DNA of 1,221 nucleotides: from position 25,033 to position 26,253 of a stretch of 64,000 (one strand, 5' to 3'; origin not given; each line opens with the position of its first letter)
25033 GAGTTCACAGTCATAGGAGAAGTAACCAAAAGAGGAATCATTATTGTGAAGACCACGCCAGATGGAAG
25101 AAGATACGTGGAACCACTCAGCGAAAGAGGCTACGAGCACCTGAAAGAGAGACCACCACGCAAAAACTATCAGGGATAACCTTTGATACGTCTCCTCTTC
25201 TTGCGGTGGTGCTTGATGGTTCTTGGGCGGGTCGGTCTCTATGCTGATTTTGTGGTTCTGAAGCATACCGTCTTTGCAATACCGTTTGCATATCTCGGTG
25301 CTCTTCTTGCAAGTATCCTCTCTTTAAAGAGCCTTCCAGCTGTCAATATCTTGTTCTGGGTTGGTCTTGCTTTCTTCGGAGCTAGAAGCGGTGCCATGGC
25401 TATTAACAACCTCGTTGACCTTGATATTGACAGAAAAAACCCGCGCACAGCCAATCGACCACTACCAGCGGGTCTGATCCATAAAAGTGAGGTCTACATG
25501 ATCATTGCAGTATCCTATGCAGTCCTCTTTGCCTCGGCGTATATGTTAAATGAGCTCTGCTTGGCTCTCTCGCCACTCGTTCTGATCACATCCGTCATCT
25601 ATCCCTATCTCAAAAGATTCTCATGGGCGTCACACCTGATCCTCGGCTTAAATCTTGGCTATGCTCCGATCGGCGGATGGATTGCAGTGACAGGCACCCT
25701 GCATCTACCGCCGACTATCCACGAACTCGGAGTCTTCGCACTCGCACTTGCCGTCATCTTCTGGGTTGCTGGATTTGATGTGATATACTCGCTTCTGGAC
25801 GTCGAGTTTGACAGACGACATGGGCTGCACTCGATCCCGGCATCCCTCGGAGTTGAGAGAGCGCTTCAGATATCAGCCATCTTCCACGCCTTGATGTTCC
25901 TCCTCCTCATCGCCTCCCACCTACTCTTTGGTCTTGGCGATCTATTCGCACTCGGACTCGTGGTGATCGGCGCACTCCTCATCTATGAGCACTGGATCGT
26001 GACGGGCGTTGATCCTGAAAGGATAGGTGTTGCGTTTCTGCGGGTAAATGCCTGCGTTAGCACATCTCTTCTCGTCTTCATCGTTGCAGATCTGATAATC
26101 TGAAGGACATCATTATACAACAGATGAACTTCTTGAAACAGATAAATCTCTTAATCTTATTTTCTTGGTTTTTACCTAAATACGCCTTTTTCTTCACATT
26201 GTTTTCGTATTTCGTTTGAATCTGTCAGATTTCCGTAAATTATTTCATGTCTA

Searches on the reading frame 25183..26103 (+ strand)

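Call 78: search_protein_families(library=ncbifam, proteins=[window:25183-26103:+], max_evalue=0.00001)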
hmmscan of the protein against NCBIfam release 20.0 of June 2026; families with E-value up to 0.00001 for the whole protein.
window:25183-26103:+ (306 aa): 22 families
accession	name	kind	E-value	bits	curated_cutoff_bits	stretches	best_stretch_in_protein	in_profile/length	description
TIGR01475.1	ubiA_other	subfamily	7.4e-93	311.1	180.8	1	17-305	2-281/282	UbiA-like polyprenyltransferase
NF009524.0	PRK12886.1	equivalog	1e-86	290.9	387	1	14-305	5-285/291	prenyltransferase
NF041586.1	MqnP_DT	exception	5.7e-82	275.5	430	1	19-304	2-276/277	menaquinone biosynthesis prenyltransferase MqnP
NF009526.0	PRK12888.1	equivalog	1e-80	271.4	364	1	16-306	14-296/301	4-hydroxybenzoate octaprenyltransferase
NF041584.1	MqnP_SCO4491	exception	4.7e-69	233.2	420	1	16-306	2-284/285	menaquinone biosynthesis prenyltransferase MqnP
NF041585.1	MqnP_Cj_Hp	exception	2.2e-66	224.2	375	1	20-303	4-280/281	menaquinone biosynthesis prenyltransferase MqnP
NF009515.0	PRK12874.1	equivalog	1.5e-65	221.5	392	1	20-305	11-289/291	4-hydroxybenzoate polyprenyltransferase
NF009609.0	PRK13106.1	equivalog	2.6e-63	214.2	349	1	17-305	15-296/301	prenyltransferase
NF009532.0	PRK12895.1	equivalog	2.4e-44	151.9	414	1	21-302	7-278/286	prenyltransferase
NF009517.0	PRK12876.1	equivalog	4.8e-35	121.4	419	1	17-302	4-294/300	prenyltransferase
TIGR01474.1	ubiA_proteo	equivalog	8.6e-35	120.6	275.45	1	37-303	24-280/282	4-hydroxybenzoate octaprenyltransferase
NF009523.0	PRK12884.1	equivalog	1.1e-22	80.5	269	1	36-301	19-275/279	prenyltransferase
NF009514.0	PRK12873.1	equivalog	4e-20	72.4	246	1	69-255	60-245/297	4-hydroxybenzoate polyprenyltransferase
TIGR01473.1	cyoE_ctaB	equivalog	1.8e-16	60.7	210.3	1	38-271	17-247/281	heme o synthase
NF005742.0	PRK07566.1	equivalog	1.4e-14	53.9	313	1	72-267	83-271/315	chlorophyll synthase ChlG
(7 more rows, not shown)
